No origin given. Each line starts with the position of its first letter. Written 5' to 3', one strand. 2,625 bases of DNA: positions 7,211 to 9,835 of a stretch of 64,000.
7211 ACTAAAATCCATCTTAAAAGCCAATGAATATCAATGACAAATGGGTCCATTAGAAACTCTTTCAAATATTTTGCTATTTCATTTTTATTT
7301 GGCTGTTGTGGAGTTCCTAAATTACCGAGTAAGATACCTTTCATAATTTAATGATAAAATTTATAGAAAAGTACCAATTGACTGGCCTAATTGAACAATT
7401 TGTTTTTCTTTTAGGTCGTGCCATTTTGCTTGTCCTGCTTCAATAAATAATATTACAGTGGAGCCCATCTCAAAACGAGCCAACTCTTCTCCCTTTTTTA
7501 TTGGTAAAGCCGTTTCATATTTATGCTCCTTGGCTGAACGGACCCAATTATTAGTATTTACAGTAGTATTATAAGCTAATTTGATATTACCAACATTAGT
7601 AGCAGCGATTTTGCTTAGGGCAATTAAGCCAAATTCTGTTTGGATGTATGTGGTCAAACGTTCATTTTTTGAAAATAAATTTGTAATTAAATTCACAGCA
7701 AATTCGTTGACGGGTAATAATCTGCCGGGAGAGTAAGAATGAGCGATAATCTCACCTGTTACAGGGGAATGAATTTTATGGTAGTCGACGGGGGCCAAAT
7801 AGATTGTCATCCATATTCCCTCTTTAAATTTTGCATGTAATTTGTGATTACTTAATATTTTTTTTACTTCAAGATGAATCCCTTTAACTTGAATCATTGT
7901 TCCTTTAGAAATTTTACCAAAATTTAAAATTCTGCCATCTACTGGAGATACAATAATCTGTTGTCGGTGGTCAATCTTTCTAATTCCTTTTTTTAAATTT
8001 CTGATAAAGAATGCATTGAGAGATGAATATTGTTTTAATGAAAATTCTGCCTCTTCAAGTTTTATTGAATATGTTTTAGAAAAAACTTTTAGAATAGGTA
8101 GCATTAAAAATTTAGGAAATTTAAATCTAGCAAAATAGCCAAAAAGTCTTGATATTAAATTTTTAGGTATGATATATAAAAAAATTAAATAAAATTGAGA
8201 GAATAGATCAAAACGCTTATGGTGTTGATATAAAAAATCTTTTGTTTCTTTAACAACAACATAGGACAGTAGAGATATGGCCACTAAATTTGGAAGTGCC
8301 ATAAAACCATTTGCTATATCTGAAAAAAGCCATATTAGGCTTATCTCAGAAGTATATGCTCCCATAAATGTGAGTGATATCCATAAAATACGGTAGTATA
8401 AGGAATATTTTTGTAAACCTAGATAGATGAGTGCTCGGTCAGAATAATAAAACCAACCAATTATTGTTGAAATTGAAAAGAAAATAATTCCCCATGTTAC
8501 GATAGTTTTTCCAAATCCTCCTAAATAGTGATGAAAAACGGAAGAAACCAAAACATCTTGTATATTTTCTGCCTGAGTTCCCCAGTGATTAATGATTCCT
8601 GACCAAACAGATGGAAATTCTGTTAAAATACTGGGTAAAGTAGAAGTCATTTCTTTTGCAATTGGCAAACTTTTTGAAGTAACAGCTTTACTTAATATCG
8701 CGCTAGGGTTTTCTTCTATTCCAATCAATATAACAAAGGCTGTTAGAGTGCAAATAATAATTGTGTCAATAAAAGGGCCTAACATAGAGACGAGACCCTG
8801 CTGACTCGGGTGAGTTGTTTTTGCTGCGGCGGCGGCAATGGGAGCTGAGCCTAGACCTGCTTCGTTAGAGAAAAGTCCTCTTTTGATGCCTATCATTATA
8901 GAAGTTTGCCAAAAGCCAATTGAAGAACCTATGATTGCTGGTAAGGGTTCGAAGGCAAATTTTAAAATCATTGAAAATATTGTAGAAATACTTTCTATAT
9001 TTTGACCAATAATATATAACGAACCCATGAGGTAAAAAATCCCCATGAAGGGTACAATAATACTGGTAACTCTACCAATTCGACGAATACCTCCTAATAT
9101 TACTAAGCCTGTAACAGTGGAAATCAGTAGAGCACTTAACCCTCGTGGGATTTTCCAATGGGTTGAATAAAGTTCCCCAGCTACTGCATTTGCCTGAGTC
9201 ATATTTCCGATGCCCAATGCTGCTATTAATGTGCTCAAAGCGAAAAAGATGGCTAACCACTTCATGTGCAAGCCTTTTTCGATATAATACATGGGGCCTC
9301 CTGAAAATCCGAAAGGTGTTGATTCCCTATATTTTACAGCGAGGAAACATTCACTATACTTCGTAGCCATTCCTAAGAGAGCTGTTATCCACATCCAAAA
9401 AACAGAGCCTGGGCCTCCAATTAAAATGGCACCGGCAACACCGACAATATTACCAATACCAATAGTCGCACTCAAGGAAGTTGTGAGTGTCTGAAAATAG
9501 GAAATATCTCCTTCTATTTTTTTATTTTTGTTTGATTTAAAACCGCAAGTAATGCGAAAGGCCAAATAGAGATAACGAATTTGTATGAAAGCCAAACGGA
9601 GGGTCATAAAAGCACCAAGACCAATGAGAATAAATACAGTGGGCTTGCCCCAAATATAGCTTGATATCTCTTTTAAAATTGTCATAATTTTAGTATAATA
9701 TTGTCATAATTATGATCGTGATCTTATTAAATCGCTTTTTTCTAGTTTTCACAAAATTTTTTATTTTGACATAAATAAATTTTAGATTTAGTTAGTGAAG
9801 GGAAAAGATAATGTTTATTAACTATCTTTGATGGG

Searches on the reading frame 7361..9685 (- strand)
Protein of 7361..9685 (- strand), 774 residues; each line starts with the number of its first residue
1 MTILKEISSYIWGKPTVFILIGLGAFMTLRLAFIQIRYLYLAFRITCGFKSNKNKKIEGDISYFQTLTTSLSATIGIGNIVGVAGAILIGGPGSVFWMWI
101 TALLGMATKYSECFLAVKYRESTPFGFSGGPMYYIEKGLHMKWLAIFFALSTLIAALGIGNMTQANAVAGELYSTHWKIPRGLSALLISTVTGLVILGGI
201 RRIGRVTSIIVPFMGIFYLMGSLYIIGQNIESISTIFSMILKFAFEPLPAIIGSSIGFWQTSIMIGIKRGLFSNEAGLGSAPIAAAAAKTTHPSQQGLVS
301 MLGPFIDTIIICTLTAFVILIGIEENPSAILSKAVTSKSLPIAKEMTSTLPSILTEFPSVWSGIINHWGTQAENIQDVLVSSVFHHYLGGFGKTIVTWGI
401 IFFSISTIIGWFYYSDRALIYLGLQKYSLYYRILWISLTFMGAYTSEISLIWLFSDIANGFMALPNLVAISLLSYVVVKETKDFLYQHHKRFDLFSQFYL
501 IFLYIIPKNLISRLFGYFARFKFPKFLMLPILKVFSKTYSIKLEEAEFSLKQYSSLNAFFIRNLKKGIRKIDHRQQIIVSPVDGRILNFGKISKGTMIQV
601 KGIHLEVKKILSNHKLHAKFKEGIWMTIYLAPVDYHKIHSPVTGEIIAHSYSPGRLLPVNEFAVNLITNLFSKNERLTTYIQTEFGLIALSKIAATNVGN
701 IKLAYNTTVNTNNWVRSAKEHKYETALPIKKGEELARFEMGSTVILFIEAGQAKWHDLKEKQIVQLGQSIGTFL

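Call 19: search_protein_families(library=ncbifam, proteins=[window:7361-9685:-], max_evalue=0.00001)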
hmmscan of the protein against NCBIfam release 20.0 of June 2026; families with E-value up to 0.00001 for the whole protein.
window:7361-9685:- (774 aa): 8 families
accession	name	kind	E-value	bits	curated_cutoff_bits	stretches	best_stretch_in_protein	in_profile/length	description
TIGR00835.1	agcS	subfamily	1.2e-140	469.2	272.65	1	12-484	1-424/424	amino acid carrier protein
NF003038.0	PRK03934.1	equivalog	9.4e-64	214.8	285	1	508-773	4-266/267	phosphatidylserine decarboxylase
TIGR00163.1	PS_decarb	equivalog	4.7e-62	209.3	111.75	1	546-771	4-240/243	archaetidylserine decarboxylase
NF002853.0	PRK03140.1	equivalog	9.2e-48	162.8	307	1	498-773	5-258/262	phosphatidylserine decarboxylase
NF001941.0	PRK00723.1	equivalog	6.3e-44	150.4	371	1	504-756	38-270/297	phosphatidylserine decarboxylase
NF003685.0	PRK05305.2-5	equivalog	1.4e-09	37.5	183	1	548-696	26-135/198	phosphatidylserine decarboxylase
TIGR00164.2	AS_decarb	equivalog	1.4e-07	31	230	1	555-694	30-151/215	archaetidylserine decarboxylase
NF003678.0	PRK05305.1-2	equivalog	3.5e-07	29.7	225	0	555-685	47-147/218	phosphatidylserine decarboxylase family protein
